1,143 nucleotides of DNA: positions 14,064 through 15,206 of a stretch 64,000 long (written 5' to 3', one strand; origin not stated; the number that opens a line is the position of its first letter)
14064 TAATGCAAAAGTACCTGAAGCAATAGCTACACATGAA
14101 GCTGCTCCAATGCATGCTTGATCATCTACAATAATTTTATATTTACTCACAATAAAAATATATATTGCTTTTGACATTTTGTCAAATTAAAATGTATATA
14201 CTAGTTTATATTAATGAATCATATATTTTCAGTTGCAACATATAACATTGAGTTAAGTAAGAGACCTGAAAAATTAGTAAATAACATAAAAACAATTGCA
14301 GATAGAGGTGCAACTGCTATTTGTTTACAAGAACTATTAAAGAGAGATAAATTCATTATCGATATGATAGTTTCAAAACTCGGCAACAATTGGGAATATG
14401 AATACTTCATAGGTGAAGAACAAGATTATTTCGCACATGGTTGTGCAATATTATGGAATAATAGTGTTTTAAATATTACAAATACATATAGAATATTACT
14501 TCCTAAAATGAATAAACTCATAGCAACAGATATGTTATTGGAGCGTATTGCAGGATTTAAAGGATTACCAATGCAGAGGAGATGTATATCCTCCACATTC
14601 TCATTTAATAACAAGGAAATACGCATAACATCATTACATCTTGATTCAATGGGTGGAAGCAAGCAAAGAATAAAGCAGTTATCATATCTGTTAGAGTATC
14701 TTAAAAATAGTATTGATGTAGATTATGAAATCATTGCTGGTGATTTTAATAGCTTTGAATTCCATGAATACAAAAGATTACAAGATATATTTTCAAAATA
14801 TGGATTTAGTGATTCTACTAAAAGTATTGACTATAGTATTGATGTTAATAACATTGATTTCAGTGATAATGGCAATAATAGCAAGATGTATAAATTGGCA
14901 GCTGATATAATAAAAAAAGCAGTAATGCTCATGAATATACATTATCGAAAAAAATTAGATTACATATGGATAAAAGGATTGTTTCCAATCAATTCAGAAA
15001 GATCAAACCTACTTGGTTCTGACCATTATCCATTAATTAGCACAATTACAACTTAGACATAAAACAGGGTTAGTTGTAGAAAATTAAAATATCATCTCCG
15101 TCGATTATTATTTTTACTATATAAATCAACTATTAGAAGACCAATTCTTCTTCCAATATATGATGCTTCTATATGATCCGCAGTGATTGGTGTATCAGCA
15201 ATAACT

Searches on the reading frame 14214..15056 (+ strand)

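Call 4: search_protein_families(library=pfam, proteins=[window:14214-15056:+], max_evalue=1)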
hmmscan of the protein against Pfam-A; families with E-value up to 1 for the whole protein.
window:14214-15056:+ (280 aa): 2 families
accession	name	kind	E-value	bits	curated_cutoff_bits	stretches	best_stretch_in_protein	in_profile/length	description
PF03372.29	Exo_endo_phos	-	3.1e-06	27.5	24.5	1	8-271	1-225/225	Endonuclease/Exonuclease/phosphatase family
PF22669.2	Exo_endo_phos2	-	0.052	13.5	27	1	112-180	105-179/288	Endonuclease/Exonuclease/phosphatase family 2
